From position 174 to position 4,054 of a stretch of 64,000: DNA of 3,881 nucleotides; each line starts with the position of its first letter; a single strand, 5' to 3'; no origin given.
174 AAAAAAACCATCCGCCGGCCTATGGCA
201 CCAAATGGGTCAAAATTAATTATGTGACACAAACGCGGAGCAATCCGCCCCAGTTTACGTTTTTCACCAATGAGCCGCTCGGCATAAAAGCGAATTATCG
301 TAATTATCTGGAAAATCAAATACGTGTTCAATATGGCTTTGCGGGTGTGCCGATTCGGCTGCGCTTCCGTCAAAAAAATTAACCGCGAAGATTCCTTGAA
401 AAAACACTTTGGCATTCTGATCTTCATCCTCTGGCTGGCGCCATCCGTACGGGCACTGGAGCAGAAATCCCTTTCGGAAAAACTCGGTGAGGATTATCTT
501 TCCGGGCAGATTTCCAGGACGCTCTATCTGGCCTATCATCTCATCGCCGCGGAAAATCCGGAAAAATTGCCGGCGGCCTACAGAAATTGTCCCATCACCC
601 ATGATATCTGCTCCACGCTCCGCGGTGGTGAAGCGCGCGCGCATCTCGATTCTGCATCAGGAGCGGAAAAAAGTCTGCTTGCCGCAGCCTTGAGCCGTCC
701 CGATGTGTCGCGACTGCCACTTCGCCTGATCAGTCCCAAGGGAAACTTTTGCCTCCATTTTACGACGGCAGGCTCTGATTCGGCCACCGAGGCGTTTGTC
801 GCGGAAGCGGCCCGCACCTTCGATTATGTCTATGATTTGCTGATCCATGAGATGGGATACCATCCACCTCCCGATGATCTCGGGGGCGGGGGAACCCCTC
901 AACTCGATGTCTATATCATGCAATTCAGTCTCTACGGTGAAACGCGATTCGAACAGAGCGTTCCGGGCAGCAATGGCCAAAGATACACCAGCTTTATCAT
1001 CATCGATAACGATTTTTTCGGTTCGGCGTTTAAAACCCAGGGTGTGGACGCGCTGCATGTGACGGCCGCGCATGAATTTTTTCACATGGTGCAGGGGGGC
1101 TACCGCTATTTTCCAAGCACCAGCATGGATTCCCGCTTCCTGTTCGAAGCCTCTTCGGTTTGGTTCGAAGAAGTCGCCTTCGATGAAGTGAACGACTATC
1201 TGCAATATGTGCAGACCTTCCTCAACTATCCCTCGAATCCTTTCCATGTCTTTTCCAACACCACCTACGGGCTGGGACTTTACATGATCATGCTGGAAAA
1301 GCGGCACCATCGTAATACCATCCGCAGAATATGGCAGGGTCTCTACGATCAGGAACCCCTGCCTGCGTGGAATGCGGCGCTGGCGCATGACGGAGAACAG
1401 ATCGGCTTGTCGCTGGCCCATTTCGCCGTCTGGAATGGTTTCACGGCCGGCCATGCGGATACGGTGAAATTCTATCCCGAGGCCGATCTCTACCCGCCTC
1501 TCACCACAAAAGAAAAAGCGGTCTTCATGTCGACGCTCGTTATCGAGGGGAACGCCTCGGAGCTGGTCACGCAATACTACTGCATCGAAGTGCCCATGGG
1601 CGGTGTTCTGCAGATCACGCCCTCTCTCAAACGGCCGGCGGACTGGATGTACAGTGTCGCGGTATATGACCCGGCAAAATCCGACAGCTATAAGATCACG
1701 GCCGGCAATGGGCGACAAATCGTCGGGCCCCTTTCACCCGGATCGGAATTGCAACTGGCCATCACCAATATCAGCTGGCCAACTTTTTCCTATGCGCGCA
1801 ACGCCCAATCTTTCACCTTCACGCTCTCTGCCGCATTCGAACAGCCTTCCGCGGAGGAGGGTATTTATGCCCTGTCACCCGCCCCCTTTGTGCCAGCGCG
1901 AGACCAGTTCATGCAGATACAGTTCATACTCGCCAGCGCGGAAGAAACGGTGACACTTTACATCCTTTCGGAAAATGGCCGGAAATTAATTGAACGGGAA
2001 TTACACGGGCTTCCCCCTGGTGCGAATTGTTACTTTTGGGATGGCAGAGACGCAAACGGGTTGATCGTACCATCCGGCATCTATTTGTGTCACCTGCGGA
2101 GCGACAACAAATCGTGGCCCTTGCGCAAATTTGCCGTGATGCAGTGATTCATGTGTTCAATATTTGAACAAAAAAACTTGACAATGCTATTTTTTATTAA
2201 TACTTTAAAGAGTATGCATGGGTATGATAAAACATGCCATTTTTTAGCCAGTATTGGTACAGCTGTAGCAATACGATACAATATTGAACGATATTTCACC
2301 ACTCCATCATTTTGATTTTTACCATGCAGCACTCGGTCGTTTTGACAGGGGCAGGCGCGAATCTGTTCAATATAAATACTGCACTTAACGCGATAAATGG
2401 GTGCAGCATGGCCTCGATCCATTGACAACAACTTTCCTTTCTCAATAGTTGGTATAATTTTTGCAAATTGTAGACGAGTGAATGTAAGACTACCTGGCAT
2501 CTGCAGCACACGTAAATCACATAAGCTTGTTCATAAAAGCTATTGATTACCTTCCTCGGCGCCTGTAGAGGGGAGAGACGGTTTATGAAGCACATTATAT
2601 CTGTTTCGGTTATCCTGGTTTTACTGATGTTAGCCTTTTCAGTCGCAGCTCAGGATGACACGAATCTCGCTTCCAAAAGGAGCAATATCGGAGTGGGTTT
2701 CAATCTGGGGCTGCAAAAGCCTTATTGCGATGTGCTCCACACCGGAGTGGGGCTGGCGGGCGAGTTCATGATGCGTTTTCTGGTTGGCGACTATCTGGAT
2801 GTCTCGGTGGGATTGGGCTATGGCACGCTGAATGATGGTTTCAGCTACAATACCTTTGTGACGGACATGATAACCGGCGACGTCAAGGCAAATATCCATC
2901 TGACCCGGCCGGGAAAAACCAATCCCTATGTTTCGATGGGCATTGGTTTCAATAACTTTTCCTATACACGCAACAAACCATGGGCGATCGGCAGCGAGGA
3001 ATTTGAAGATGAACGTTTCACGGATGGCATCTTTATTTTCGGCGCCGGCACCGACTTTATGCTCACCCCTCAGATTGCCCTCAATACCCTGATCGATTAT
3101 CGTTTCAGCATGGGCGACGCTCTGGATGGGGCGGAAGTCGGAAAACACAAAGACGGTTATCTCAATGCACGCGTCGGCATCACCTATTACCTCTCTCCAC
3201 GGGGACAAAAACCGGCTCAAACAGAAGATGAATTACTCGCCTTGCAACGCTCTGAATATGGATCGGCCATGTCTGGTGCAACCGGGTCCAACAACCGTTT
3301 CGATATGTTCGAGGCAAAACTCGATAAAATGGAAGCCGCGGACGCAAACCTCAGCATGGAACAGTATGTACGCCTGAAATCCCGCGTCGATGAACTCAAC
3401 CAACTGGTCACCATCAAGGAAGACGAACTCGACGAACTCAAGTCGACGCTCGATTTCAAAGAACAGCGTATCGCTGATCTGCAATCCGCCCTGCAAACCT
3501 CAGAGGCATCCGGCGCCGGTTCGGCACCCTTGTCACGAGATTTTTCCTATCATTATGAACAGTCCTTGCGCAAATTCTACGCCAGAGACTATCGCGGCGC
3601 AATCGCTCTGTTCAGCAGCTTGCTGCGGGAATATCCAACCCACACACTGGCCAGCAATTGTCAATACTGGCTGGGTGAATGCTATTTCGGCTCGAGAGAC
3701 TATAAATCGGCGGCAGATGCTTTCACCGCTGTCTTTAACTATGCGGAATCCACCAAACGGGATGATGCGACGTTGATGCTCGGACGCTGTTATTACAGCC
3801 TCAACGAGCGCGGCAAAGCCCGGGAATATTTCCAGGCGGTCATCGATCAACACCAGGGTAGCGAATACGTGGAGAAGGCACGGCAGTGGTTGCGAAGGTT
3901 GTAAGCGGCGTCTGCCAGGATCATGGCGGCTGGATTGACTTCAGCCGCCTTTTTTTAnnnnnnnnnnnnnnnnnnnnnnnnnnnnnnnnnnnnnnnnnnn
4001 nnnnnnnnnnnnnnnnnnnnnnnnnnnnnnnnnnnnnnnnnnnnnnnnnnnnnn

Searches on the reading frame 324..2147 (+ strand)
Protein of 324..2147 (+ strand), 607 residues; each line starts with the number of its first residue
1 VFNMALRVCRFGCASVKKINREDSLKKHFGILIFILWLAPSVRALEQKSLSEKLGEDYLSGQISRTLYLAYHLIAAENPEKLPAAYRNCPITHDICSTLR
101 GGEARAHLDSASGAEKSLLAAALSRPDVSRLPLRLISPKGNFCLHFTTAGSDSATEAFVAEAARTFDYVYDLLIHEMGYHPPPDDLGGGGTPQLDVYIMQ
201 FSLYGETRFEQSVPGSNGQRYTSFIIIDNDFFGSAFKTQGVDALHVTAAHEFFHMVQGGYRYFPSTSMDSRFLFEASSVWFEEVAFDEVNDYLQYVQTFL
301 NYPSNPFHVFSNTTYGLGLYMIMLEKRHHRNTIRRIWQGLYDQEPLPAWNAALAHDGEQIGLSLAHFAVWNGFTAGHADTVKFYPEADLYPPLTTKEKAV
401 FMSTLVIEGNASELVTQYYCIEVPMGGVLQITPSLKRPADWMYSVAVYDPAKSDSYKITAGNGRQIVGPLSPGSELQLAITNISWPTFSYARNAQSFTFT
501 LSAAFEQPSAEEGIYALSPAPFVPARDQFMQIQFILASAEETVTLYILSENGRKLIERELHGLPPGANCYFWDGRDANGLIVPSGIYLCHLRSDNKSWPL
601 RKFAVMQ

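Call 47: search_protein_families(library=pfam, proteins=[window:324-2147:+], max_evalue=0.00001)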
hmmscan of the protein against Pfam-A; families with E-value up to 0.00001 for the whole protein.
window:324-2147:+ (607 aa): 1 family
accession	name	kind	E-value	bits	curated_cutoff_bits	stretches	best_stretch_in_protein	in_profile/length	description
PF13860.13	FlgD_ig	-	6e-06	26.6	27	0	530-592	12-74/79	FlgD Ig-like domain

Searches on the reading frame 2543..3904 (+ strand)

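Call 47: search_protein_families(library=pfam, proteins=[window:2543-3904:+], max_evalue=0.00001)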
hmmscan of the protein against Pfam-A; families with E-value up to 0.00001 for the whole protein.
window:2543-3904:+ (453 aa): 5 families
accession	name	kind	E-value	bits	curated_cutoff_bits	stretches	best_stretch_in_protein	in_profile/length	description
PF13174.12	TPR_6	-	1.1e-11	45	26.3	0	408-439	1-32/33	Tetratricopeptide repeat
PF13505.12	OMP_b-brl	-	1.3e-11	45.5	28.7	1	24-185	1-151/175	Outer membrane protein beta-barrel domain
PF14559.12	TPR_19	-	5.4e-11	43.1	25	1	384-448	4-66/68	Tetratricopeptide repeat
PF13432.12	TPR_16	-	8.5e-10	39.3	32.7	0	338-396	1-56/65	Tetratricopeptide repeat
PF07719.23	TPR_2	-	2.9e-08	33.7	27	0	412-435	6-29/34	Tetratricopeptide repeat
